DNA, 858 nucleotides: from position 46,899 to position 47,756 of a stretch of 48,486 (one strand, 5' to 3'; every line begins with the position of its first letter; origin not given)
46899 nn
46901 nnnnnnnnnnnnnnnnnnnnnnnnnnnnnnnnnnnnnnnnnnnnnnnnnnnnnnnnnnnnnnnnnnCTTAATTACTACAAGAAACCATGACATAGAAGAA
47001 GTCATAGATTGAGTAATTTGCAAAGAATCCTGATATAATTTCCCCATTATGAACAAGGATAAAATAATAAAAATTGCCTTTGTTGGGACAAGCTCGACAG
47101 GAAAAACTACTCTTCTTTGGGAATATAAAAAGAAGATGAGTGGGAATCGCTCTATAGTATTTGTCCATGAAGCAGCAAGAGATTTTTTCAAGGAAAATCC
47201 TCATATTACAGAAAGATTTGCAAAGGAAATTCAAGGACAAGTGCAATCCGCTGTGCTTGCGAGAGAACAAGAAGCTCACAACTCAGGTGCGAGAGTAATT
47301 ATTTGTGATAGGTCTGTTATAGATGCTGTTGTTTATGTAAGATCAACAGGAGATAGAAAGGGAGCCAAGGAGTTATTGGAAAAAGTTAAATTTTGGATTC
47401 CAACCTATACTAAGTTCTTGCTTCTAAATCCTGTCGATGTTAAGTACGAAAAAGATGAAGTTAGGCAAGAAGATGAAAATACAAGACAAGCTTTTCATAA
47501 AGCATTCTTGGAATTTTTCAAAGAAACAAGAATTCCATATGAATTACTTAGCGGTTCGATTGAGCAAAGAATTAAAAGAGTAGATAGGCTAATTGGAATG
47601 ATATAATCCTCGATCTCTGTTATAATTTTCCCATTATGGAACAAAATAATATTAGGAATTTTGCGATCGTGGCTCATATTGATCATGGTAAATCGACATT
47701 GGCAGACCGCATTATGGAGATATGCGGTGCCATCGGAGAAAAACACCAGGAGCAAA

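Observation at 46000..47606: Viperin-like radical SAM enzyme paired with an AAA_28/NadR-type kinase: candidate antiviral nucleotide-modifying module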

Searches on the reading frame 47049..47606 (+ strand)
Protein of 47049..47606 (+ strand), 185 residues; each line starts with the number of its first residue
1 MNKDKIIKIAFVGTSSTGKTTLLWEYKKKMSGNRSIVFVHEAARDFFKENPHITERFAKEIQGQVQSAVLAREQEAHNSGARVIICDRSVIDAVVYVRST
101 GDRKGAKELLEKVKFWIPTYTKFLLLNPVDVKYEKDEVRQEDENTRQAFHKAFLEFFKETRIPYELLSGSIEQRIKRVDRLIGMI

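Call 4: search_protein_families(library=pfam, proteins=[window:47049-47606:+], max_evalue=0.1)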
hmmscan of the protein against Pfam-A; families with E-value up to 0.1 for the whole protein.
window:47049-47606:+ (185 aa): 6 families
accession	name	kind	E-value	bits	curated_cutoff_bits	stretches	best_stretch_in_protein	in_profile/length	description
PF13521.12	AAA_28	-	1.1e-28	100.9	27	1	8-174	1-164/164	AAA domain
PF02223.23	Thymidylate_kin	-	0.00023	21.3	27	1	70-164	69-159/185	Thymidylate kinase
PF13238.12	AAA_18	-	0.00065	20.6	29.4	1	9-98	1-84/128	AAA domain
PF13191.12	AAA_16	-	0.0024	18.8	32.6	1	12-157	30-124/167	AAA ATPase domain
PF08477.19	Roc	-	0.09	13.4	27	0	8-30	1-23/119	Ras of Complex, Roc, domain of DAPkinase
PF00005.33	ABC_tran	-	0.096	13.7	25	0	8-175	13-117/137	ABC transporter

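Call 5: search_protein_families(library=ncbifam, proteins=[window:47049-47606:+], max_evalue=0.1)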
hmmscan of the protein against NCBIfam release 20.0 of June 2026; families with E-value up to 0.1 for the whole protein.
window:47049-47606:+ (185 aa): 11 families
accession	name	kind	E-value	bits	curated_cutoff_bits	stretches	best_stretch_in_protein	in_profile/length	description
TIGR01526.1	nadR_NMN_Atrans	equivalog_domain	1e-08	34.8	341.15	1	9-168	165-317/325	nicotinamide-nucleotide adenylyltransferase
TIGR00041.1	DTMP_kinase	equivalog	1.7e-05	24.6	83.25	1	78-179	87-184/196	dTMP kinase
TIGR00231.1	small_GTP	domain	0.003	17.3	42.5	1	5-30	2-27/164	GTP-binding protein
NF007103.0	PRK09552.1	equivalog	0.047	13.4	292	0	124-172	54-101/220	2-hydroxy-3-keto-5-methylthiopentenyl-1-phosphate phosphatase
NF041200.1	mob_BfmA_Nterm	domain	0.048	13.9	24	0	136-185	15-66/81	BfmA/BtgA family mobilization protein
TIGR03333.1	salvage_mtnX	equivalog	0.049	13.6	303.2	0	123-172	49-97/214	2-hydroxy-3-keto-5-methylthiopentenyl-1-phosphate phosphatase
TIGR02528.1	EutP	subfamily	0.05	13.8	138.35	0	8-24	2-18/142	EutP/PduV family microcompartment system protein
NF006821.0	PRK09344.1-3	subfamily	0.071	11.7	369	0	7-36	223-253/525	phosphoenolpyruvate carboxykinase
NF010339.0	PRK13768.1-1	equivalog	0.075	12.7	414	1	9-40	3-34/248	GTPase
TIGR02788.1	VirB11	equivalog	0.089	11.8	249.95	0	9-64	147-202/308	P-type DNA transfer ATPase VirB11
TIGR02322.1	phosphon_PhnN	equivalog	0.094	12.4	156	0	9-41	4-36/179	phosphonate metabolism protein/1,5-bisphosphokinase (PRPP-forming) PhnN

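Call 6: search_protein_families(library=padloc, proteins=[window:47049-47606:+], max_evalue=0.1)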
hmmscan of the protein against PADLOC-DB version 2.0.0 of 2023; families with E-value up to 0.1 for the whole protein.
window:47049-47606:+ (185 aa): 3 families
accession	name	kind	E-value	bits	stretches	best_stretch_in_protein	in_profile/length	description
PDLC01515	Csx3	-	0.00053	17.6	1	3-49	3-53/183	"CAS-I,CAS-III; associated"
PDLC02911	VakA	-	0.01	14.4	1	8-31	4-27/163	-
PDLC04140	mad8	-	0.024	12.2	1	10-160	31-114/314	mads_8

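Call 8: search_solved_structures(query=window:47049-47606:+, max_evalue=1, show_alignments=2)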
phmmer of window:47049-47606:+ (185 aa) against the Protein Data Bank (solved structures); distinct sequences matched with E-value up to 1: 3.
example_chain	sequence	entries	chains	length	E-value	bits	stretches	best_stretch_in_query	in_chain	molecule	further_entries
2j4x_A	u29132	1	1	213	0.055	16.9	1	60-136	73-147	MITOGEN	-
6wrx_C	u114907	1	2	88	0.099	16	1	71-141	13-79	Computationally designed protein 2DS25.1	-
1yr6_A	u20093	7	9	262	0.45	13.9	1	9-40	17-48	ATP(GTP)binding protein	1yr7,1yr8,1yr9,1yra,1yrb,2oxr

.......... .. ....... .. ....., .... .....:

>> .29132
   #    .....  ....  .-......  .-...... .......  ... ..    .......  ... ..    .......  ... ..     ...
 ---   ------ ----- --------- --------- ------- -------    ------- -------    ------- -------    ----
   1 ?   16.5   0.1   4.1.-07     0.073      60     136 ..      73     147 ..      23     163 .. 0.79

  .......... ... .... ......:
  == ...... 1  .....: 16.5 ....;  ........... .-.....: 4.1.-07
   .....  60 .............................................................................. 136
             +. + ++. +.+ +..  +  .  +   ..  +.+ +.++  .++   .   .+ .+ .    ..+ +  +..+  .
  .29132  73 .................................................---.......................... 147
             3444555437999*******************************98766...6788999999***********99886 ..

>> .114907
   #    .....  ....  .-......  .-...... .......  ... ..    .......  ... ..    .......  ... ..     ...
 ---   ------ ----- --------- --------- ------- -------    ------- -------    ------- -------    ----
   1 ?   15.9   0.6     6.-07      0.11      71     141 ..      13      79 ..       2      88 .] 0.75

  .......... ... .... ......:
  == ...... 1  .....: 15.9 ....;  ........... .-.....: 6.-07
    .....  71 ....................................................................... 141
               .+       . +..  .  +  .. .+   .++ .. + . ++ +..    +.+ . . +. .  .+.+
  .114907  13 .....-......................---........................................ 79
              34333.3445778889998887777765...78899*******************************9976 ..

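Call 71: find_homologous_proteins(query=window:47049-47603:+, max_evalue=0.00001)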
Query window:47049-47603:+ (185 aa): 84 proteins with E <= 0.00001 among 385 candidates.
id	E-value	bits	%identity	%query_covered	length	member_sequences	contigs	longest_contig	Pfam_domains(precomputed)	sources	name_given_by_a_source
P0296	4.2e-116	403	100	100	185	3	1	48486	PF13521.13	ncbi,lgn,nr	ncbi:MAG: ATP-binding protein [Patescibacteria group bacterium]|nr:ATP-binding protein [Patescibacte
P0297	3.1e-97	342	84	99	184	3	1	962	PF13521.13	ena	-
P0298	2.3e-82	293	72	96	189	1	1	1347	PF13521.13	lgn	-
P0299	1.5e-80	287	67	100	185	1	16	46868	PF13521.13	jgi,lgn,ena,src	-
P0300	4.0e-79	283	68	98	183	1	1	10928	PF13521.13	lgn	-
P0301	4.7e-79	282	68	100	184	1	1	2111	PF13521.13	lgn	-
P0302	8.5e-78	278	70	98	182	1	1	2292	PF13521.13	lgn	-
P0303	6.7e-77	275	65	99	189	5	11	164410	PF13521.13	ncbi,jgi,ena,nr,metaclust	ncbi:MAG: hypothetical protein A3B44_00910 [Candidatus Levybacteria bacterium RIFCSPLOWO2_01_FULL_38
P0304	3.1e-71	257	64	98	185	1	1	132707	PF13521.13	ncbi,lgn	-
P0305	3.9e-71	257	64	98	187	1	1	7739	PF13521.13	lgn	-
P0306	1.2e-69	252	62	99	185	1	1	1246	PF13521.13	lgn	-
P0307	2.0e-69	251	63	97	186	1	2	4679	PF13521.13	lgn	-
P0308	9.5e-69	249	63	96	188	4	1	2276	PF13521.13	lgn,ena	-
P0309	5.1e-68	247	61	99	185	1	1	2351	PF13521.13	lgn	-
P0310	8.1e-68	246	63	96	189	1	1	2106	PF13521.13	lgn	-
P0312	3.9e-67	244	61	97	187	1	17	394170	PF13521.13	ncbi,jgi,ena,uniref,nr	ncbi:MAG: hypothetical protein US86_C0001G0036 [Candidatus Daviesbacteria bacterium GW2011_GWA2_38_2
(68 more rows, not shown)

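Call 72: find_encoding_contigs(protein=P0299, flank=5000, max_places=3)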
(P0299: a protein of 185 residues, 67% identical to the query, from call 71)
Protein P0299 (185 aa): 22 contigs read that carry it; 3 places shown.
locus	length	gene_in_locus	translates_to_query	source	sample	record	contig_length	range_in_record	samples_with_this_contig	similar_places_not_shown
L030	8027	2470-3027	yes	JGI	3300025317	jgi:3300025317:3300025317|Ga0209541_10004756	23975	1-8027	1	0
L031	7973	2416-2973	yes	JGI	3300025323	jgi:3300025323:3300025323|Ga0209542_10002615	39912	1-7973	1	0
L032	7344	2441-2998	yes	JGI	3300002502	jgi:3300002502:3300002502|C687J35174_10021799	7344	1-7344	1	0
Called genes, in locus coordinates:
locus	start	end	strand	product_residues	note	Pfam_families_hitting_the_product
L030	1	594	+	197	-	?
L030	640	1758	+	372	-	PF00586:AIRS, PF02769:AIRS_C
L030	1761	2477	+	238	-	PF00551:Formyl_trans_N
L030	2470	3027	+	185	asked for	PF13521:AAA_28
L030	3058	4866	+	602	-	PF00009:GTP_EFTU, PF00071:Ras (weak), PF03144:GTP_EFTU_D2 (weak), PF00679:EFG_C, PF06421:LepA_C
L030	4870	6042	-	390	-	PF00963:Cohesin (weak)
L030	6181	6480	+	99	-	PF00166:Cpn10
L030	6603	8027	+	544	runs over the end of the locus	PF00118:Cpn60_TCP1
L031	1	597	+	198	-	?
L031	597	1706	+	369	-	PF00586:AIRS, PF02769:AIRS_C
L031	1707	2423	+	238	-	PF00551:Formyl_trans_N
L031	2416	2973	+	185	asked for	PF13521:AAA_28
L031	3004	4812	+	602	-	PF00009:GTP_EFTU, PF00071:Ras (weak), PF03144:GTP_EFTU_D2 (weak), PF00679:EFG_C, PF06421:LepA_C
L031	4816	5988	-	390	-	PF00963:Cohesin (weak)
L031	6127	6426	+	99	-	PF00166:Cpn10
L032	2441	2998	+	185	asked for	PF13521:AAA_28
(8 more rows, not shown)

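Call 73: find_encoding_contigs(protein=P0303, flank=5000, max_places=3)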
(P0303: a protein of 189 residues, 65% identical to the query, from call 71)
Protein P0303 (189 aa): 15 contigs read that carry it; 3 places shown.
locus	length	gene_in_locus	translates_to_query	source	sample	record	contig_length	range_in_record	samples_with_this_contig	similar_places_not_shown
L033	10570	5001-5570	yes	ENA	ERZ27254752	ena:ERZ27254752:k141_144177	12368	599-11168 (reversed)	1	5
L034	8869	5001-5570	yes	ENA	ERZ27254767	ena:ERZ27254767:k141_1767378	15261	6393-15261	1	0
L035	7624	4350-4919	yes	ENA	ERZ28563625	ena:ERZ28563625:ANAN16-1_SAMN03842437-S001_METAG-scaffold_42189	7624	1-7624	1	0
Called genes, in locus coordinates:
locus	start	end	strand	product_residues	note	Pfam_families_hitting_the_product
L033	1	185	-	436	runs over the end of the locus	PF00070:Pyr_redox (faint), PF01266:DAO (weak), PF01593:Amino_oxidase, PF07992:Pyr_redox_2 (faint), PF13450:NAD_binding_8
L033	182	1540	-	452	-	PF00041:fn3 (weak), PF16656:Pur_ac_phosph_N (weak), PF19077:Big_13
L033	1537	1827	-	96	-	-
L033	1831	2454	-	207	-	PF04350:PilO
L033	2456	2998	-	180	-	-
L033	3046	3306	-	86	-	-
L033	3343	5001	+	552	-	PF03023:MurJ, PF13440:Polysacc_synt_3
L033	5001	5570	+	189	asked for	PF13521:AAA_28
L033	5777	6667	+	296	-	-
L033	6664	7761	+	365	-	-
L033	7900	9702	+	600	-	PF00009:GTP_EFTU, PF00071:Ras (weak), PF03144:GTP_EFTU_D2 (weak), PF00679:EFG_C, PF06421:LepA_C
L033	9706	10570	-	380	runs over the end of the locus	PF18911:PKD_4, PF00801:PKD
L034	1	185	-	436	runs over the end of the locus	PF00070:Pyr_redox (faint), PF01266:DAO (weak), PF01593:Amino_oxidase, PF07992:Pyr_redox_2 (faint), PF13450:NAD_binding_8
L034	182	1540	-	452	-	PF00041:fn3 (weak), PF16656:Pur_ac_phosph_N (weak), PF19077:Big_13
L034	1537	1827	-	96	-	-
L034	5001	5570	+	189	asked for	PF13521:AAA_28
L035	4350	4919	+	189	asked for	PF13521:AAA_28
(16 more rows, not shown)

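Call 74: find_encoding_contigs(protein=P0312, flank=5000, max_places=3)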
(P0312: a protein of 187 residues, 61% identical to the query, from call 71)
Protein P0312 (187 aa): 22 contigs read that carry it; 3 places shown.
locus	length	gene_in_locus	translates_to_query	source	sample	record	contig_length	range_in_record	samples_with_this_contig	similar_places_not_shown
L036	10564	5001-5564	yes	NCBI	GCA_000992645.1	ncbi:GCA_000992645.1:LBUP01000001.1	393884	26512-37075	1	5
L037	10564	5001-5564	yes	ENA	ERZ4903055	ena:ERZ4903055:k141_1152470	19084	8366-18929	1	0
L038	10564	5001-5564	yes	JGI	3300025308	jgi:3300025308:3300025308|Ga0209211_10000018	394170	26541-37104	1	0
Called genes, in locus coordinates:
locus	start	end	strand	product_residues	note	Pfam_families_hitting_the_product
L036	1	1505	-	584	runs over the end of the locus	PF14716:HHH_8, PF10391:DNA_pol_lambd_f (faint), PF14520:HHH_5, PF14791:DNA_pol_B_thumb, PF02811:PHP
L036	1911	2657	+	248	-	PF01476:LysM, PF23457:LysM2_NFP (faint), PF23472:LysM2_CERK1_LYK3_4_5 (faint), PF23473:LysM3_LYK4_5 (faint), PF01476:LysM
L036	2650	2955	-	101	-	-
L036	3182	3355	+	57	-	-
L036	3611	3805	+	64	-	-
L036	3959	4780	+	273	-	PF02498:Bro-N (weak)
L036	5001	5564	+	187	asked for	PF13521:AAA_28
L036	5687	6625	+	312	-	PF00561:Abhydrolase_1, PF12146:Hydrolase_4, PF12697:Abhydrolase_6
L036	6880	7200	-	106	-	-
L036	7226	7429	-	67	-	-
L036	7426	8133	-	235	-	PF03483:B3_4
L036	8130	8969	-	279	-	PF02498:Bro-N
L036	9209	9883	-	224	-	PF00578:AhpC-TSA, PF08534:Redoxin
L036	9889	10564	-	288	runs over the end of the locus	PF02683:DsbD_TM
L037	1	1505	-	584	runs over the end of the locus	PF14716:HHH_8, PF10391:DNA_pol_lambd_f (faint), PF14520:HHH_5, PF14791:DNA_pol_B_thumb, PF02811:PHP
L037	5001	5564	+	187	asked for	PF13521:AAA_28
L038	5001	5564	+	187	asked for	PF13521:AAA_28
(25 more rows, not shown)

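Call 84: search_solved_structures(query=A3, max_evalue=1, show_alignments=1)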
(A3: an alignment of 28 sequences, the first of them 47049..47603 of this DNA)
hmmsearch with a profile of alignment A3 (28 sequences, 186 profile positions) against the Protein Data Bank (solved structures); distinct sequences matched with E-value up to 1: 83 (the best 60 are shown).
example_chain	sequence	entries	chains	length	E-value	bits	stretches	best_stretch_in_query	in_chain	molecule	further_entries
2jas_A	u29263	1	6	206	0.00027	24.2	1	8-126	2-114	DEOXYGUANOSINE KINASE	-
2jaq_A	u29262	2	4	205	0.00042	23.6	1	8-126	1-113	DEOXYGUANOSINE KINASE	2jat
6gye_A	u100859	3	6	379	0.0028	20.9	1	10-162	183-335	Nicotinamide-nucleotide adenylyltransferase NadR family / Ribosylnicotinamide kinase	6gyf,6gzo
3bfk_A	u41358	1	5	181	0.012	18.8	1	8-54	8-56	Small GTPase Rab11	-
1n0w_A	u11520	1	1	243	0.022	18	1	90-159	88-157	DNA repair protein RAD51 homolog 1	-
9x6f_A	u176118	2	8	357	0.028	17.6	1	4-99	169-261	Nicotinamide-nucleotide adenylyltransferase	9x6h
8uvw_B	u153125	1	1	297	0.031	17.5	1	91-159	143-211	Breast cancer type 2 susceptibility protein, DNA repair protein RAD51 homolog 1 fusion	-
9zzr_F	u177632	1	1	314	0.034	17.4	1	91-159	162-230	DNA repair protein RAD51 homolog 1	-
9zzr_R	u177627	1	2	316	0.034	17.3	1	91-159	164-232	DNA repair protein RAD51 homolog 1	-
9zzr_W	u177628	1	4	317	0.034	17.3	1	91-159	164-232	DNA repair protein RAD51 homolog 1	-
5jzc_A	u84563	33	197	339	0.039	17.1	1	91-159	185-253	DNA repair protein RAD51 homolog 1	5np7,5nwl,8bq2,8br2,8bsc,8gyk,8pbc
5h1b_A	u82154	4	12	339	0.039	17.1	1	91-159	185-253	DNA repair protein RAD51 homolog 1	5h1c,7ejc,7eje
8jnd_K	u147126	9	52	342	0.04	17.1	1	91-159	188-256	DNA repair protein RAD51 homolog 1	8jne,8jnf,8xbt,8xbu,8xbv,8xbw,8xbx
8uvw_D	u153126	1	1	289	0.045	16.9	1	91-159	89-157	DNA repair protein RAD51 homolog 1,Breast cancer type 2 susceptibility protein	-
7c9a_A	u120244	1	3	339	0.053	16.7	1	91-158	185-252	DNA repair protein RAD51 homolog 1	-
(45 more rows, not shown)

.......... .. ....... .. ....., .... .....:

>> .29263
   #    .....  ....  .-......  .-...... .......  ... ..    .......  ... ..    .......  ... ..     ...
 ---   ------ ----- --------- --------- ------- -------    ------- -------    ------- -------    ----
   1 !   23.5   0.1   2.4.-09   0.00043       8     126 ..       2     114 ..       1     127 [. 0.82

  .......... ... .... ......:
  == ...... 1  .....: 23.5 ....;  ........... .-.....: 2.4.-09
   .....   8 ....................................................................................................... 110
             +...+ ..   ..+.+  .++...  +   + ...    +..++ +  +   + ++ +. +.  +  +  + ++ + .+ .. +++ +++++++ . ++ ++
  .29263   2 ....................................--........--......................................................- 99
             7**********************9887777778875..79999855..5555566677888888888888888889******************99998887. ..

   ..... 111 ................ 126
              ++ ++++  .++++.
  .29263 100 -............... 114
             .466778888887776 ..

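Call 93: predict_structure(alignment_id=A3)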
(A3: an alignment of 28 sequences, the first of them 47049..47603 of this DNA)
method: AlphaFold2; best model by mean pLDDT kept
length: 185 residues; sequences in the alignment: 28
mean_pLDDT: 92.4   pTM: 0.88
mean pLDDT of the five models: 92.4, 91.6, 90.7, 90.0, 89.7
residues with pLDDT >= 90: 143; 70-90: 36; 50-70: 3; < 50: 3
segments of 3 or more residues with pLDDT < 50: 1-3
pLDDT, mean of each block of 10 residues (from residue 1): 76 92 92 93 96 95 98 97 96 97 98 97 92 82 91 97 94 89 74
secondary structure, 60 per line:
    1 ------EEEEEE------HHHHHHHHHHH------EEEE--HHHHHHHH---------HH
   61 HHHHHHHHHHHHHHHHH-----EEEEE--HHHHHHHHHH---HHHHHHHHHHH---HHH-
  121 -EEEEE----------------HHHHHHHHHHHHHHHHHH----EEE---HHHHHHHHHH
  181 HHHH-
elements in order: E7-12 H19-29 E36-39 H42-49 H59-77 E83-87 H90-99 H103-113 E122-126 H143-160 E165-167 H171-184

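Call 96: fold_search(model_id=the predicted structure, library=pdb)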
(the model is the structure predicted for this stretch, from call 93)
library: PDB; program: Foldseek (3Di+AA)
matches with E <= 10: 1464; with E <= 0.001: 247
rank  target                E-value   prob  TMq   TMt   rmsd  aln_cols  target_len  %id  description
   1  2ccg_B                2.1e-07  1.00  0.69  0.65   4.6       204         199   13  Crystal structure of His-tagged S. aureus thymidylate kinase complexed with thymidine monophosphate (TMP) (released 2006-03-08)
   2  2ccg_A                5.2e-07  1.00  0.68  0.63   4.9       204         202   13  Crystal structure of His-tagged S. aureus thymidylate kinase complexed with thymidine monophosphate (TMP) (released 2006-03-08)
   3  5xai_B                5.5e-07  1.00  0.71  0.69   4.3       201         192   19  dTMP bound Crystal structure of thymidylate kinase (aq_969) from Aquifex Aeolicus VF5 (released 2017-06-28)
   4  2jat_B                5.8e-07  1.00  0.71  0.69   4.5       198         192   17  Structure of deoxyadenosine kinase from M.mycoides with products dcmp and a flexible dcdp bound (released 2007-01-03)
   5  1e2f                  6.1e-07  1.00  0.74  0.66   3.7       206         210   11  Human thymidylate kinase complexed with thymidine monophosphate, adenosine diphosphate and a magnesium-ion (released 2001-05-17)
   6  4s2e_A                6.5e-07  1.00  0.73  0.71   3.8       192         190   23  Phosphate ion bound Crystal structure of thymidylate kinase (aq_969) from Aquifex Aeolicus VF5 (released 2016-01-20)
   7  1ot3_D                8.7e-07  1.00  0.62  0.60   4.5       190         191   16  Crystal structure of Drosophila deoxyribonucleotide kinase complexed with the substrate deoxythymidine (released 2003-05-27)
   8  1nn5                  1.0e-06  1.00  0.68  0.63   4.6       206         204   10  Crystal structure of human thymidylate kinase with d4TMP + AppNHp (released 2003-03-18)
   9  4edh_A                1.1e-06  1.00  0.72  0.65   4.1       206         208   15  The crystal structure of thymidylate kinase from Pseudomonas aeruginosa PAO1 in complex with ADP,TMP and Mg. (released 2012-05-23)
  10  2v54_B                1.2e-06  1.00  0.72  0.66   4.2       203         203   13  Crystal structure of vaccinia virus thymidylate kinase bound to TDP (released 2008-10-21)
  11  4s35_B                1.2e-06  1.00  0.73  0.70   3.7       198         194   20  AMPPCP and TMP bound Crystal structure of thymidylate kinase (aq_969) from Aquifex Aeolicus VF5 (released 2016-01-27)
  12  4dwj_E                1.2e-06  1.00  0.70  0.65   4.5       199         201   15  Crystal structure of Thymidylate Kinase from Staphylococcus aureus in complex with Thymidine Monophosphate (released 2012-03-07)
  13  2jas_A                1.2e-06  1.00  0.68  0.65   4.6       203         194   17  Structure of deoxyadenosine kinase from M.mycoides with bound dATP (released 2007-01-03)
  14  2jas_C                1.5e-06  1.00  0.68  0.65   4.4       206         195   16  Structure of deoxyadenosine kinase from M.mycoides with bound dATP (released 2007-01-03)
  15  2jas_F                1.5e-06  1.00  0.68  0.65   4.2       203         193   17  Structure of deoxyadenosine kinase from M.mycoides with bound dATP (released 2007-01-03)
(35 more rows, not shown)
